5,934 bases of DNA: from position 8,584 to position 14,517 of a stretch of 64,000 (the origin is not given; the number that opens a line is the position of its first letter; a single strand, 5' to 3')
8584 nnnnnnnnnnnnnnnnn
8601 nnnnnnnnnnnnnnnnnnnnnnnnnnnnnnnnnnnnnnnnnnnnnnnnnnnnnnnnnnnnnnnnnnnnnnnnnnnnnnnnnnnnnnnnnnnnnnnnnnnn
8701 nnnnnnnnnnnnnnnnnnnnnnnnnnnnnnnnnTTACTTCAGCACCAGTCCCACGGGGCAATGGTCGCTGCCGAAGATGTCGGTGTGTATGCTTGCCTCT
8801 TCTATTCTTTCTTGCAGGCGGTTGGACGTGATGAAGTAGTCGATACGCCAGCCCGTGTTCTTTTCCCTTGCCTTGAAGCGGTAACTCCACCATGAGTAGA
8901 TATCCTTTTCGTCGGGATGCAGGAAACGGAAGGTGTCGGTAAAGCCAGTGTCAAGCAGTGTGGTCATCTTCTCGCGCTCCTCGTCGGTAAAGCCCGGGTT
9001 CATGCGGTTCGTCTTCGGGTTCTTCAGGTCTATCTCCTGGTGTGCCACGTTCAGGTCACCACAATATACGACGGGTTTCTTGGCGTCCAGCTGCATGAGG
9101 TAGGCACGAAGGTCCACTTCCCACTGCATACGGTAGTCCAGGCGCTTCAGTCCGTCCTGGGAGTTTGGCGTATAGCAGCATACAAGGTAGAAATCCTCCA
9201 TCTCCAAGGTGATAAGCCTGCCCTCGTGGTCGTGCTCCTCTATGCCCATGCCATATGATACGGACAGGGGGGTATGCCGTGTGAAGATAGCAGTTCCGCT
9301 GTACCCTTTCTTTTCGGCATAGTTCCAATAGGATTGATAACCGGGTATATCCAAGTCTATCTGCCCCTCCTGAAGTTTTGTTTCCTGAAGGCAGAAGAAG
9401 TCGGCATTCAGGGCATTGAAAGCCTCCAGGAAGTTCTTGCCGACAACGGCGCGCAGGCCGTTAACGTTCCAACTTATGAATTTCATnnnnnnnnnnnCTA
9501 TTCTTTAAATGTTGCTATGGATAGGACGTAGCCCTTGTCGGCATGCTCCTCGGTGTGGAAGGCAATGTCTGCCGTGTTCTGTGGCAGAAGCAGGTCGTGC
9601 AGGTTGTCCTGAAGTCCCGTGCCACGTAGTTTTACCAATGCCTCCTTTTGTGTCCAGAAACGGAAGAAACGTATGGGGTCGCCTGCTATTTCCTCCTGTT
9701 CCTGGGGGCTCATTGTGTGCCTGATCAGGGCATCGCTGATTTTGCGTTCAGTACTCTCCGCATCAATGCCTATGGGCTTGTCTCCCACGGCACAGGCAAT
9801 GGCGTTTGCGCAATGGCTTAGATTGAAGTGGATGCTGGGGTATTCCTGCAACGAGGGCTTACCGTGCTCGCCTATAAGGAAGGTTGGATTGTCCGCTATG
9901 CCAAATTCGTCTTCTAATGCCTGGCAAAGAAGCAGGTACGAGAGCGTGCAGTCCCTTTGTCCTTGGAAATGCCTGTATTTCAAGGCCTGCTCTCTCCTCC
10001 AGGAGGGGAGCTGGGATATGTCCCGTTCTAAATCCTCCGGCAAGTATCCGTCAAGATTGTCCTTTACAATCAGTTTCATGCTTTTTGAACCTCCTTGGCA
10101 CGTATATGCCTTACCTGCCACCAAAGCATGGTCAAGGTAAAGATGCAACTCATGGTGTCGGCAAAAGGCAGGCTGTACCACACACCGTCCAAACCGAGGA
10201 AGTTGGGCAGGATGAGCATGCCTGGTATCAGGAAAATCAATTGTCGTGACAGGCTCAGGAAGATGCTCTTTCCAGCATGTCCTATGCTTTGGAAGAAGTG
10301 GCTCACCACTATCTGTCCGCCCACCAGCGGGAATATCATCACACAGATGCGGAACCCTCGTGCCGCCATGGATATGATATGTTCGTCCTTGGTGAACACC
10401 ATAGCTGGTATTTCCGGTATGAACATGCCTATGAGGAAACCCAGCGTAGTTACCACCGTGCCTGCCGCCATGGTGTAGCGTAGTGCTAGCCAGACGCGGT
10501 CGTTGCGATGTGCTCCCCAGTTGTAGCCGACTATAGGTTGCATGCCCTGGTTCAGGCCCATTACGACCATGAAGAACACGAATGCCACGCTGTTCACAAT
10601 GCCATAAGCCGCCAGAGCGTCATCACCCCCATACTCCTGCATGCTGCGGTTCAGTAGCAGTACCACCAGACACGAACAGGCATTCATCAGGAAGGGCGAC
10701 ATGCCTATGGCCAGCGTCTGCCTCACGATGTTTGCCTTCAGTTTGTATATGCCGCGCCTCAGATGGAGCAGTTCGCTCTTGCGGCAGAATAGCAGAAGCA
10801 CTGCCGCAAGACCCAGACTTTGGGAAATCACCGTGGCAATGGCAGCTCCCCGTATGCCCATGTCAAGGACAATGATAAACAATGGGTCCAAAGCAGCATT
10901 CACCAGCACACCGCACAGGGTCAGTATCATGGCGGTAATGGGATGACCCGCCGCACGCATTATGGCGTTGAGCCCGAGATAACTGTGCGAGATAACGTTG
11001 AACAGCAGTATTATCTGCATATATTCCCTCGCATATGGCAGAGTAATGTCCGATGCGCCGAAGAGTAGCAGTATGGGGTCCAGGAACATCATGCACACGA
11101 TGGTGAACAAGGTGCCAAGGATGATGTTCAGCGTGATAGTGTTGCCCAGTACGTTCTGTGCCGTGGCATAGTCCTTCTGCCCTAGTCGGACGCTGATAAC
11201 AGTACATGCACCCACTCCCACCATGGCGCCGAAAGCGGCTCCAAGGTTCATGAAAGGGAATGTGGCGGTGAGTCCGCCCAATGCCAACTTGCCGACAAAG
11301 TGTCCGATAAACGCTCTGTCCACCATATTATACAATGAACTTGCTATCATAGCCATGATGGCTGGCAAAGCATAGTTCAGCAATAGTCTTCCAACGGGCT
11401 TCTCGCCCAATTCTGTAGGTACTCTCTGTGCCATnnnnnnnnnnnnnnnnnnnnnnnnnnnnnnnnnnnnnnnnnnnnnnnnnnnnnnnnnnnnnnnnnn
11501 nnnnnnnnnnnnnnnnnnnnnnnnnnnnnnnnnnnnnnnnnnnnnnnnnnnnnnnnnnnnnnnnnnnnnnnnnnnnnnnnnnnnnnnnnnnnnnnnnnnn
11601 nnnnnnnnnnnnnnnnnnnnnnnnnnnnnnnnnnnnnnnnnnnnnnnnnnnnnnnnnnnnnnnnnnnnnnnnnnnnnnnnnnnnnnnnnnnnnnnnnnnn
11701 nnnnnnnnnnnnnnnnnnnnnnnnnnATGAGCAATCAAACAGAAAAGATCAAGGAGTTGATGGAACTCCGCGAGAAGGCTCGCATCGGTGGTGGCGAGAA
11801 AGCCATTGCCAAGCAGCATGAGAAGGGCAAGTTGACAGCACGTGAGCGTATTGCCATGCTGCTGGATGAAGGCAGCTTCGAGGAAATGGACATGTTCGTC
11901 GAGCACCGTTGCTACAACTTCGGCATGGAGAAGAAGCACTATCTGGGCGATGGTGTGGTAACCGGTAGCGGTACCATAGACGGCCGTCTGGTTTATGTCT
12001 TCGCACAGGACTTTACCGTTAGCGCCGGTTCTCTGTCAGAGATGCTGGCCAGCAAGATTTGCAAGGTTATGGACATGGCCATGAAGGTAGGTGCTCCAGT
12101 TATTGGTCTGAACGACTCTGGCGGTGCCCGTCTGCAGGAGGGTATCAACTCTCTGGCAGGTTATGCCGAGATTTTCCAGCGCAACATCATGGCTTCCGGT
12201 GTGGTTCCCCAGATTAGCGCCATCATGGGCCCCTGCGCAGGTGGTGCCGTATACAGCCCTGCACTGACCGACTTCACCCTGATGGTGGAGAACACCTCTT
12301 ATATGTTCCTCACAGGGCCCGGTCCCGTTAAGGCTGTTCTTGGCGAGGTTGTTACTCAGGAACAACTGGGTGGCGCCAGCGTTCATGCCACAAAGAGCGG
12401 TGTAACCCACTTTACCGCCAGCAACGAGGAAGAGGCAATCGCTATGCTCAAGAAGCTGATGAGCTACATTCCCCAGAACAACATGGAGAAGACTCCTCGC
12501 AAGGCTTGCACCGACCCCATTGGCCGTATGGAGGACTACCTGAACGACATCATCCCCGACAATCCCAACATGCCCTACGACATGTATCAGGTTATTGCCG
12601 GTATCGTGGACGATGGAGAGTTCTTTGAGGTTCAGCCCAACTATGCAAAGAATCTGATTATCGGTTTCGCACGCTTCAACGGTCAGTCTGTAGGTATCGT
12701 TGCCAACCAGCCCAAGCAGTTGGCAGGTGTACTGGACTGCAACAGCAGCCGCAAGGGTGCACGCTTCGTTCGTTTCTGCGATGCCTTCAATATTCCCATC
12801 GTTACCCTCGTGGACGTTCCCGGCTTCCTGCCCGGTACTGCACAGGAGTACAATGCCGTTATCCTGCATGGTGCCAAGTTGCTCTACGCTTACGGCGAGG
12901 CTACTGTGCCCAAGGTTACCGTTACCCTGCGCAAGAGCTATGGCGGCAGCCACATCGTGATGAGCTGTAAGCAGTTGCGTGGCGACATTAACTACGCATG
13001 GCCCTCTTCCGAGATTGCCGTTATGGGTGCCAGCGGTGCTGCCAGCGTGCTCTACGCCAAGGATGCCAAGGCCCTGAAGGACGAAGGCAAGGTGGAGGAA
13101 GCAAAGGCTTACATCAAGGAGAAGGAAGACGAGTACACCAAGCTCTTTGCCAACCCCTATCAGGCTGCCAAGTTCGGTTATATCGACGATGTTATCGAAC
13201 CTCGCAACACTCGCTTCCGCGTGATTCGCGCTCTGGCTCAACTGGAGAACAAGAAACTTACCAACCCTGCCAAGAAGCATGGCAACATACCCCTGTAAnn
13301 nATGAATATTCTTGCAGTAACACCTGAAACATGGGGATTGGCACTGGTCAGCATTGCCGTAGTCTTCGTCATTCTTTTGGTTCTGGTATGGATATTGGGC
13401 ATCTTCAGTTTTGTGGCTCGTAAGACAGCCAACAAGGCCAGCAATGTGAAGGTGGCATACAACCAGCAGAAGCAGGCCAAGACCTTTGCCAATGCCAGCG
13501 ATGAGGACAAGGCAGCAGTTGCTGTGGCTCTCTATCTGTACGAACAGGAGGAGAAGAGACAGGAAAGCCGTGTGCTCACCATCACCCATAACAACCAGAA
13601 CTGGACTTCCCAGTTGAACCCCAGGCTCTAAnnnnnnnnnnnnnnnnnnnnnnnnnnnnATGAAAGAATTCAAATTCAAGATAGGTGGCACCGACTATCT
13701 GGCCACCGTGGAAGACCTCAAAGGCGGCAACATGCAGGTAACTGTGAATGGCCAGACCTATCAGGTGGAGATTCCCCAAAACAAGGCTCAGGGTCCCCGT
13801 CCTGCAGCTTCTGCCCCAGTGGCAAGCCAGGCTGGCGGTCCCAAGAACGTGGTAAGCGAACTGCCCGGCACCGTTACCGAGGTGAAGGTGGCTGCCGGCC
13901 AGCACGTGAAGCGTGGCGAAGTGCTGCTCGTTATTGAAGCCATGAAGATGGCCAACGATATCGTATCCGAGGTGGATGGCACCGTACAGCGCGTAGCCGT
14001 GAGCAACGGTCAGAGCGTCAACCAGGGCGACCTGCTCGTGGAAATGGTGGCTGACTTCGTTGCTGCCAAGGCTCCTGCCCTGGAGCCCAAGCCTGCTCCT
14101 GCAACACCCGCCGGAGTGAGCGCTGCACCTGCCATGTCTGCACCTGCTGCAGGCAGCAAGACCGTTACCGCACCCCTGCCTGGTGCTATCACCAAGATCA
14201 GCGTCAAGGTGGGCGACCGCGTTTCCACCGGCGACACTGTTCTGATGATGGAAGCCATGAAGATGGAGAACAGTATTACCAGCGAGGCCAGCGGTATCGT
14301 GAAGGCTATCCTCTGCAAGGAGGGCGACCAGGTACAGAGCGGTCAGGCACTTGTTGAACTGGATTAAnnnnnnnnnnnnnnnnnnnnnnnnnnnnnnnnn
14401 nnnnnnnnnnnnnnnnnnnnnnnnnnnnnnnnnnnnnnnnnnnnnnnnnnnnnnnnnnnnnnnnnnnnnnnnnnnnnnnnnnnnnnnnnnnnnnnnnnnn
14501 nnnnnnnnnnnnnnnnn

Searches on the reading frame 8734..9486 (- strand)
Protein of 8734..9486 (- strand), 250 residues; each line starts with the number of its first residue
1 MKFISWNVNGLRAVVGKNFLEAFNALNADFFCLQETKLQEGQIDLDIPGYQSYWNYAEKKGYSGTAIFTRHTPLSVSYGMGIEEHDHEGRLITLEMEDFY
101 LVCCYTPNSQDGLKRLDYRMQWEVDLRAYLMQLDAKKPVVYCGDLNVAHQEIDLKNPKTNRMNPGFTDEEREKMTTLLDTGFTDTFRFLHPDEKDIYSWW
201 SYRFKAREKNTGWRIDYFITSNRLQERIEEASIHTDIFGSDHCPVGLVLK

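Call 64: search_protein_families(library=pfam, proteins=[window:8734-9486:-], max_evalue=0.00001)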
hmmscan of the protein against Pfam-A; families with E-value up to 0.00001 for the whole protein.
window:8734-9486:- (250 aa): 1 family
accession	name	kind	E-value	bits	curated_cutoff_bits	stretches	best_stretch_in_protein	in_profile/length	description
PF03372.29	Exo_endo_phos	-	4.2e-31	108.8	24.5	1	4-242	1-225/225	Endonuclease/Exonuclease/phosphatase family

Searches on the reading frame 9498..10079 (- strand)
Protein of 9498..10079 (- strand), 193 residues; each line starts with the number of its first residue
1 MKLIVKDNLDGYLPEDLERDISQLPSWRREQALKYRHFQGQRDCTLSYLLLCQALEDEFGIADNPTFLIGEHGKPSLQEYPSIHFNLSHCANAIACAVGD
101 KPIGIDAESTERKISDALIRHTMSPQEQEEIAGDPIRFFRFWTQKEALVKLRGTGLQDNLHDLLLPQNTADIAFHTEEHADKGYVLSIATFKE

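Call 64: search_protein_families(library=pfam, proteins=[window:9498-10079:-], max_evalue=0.00001)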
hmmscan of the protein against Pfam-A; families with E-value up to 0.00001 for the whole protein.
window:9498-10079:- (193 aa): 1 family
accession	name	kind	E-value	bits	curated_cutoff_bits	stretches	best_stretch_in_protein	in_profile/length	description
PF01648.25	ACPS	-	7.1e-12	45.8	25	1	102-166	1-77/111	4'-phosphopantetheinyl transferase superfamily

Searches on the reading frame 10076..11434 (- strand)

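Call 64: search_protein_families(library=pfam, proteins=[window:10076-11434:-], max_evalue=0.00001)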
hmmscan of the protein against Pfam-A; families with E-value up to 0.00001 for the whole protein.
window:10076-11434:- (452 aa): 1 family
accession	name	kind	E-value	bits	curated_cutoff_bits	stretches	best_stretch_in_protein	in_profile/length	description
PF01554.23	MatE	-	1.9e-48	164.6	24.9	2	24-185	1-161/161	MatE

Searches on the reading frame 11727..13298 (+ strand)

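Call 64: search_protein_families(library=pfam, proteins=[window:11727-13298:+], max_evalue=0.00001)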
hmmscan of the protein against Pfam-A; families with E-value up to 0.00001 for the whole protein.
window:11727-13298:+ (523 aa): 2 families
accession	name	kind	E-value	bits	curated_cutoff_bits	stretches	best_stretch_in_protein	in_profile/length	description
PF01039.27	Carboxyl_trans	-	2.6e-202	673.3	22.3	1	29-521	1-493/493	Carboxyl transferase domain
PF03255.19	ACCA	-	5e-14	52.6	23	1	309-449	93-237/310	Acetyl co-enzyme A carboxylase carboxyltransferase-like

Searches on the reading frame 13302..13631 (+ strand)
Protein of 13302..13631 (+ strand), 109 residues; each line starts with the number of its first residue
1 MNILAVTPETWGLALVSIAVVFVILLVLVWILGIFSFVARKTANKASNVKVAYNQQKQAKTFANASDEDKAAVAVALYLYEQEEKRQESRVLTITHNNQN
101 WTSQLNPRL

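Call 64: search_protein_families(library=pfam, proteins=[window:13302-13631:+], max_evalue=0.00001)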
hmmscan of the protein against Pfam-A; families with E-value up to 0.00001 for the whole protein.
window:13302-13631:+ (109 aa): 1 family
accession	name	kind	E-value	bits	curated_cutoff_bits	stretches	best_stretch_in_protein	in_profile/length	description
PF04277.18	OAD_gamma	-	3.6e-09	37.6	27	1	11-76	4-71/76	Oxaloacetate decarboxylase, gamma chain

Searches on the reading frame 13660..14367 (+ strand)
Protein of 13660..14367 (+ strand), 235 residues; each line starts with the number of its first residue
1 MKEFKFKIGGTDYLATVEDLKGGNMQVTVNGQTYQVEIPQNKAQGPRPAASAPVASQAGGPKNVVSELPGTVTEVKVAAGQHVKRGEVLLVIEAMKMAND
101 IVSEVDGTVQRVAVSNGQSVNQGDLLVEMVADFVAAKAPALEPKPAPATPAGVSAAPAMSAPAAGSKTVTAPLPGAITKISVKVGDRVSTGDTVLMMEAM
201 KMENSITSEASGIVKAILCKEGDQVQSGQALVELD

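Call 65: search_protein_families(library=pfam, proteins=[window:13660-14367:+], max_evalue=0.00001)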
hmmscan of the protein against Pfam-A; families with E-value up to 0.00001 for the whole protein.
window:13660-14367:+ (235 aa): 6 families
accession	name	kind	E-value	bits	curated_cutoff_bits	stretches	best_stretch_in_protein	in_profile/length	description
PF00364.28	Biotin_lipoyl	-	1.9e-38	130.5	22.1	2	168-234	2-73/73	Biotin-requiring enzyme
PF13533.13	Biotin_lipoyl_2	-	1.4e-26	92.1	29.8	1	66-93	5-32/32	Biotin-lipoyl like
PF13437.12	HlyD_3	-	1.3e-12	48.8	22.2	0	101-132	2-34/106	HlyD family secretion protein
PF16576.10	HlyD_D23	-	2.3e-11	43.8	30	0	64-95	111-142/214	Barrel-sandwich domain of CusB or HlyD membrane-fusion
PF00358.26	PTS_EIIA_1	-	5.3e-09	36.3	27.2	0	105-139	79-113/127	phosphoenolpyruvate-dependent sugar phosphotransferase system, EIIA 1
PF05896.17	NQRA_N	-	3.3e-06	27.7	25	0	175-217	37-78/94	NqrA N-terminal barrel-sandwich hybrid domain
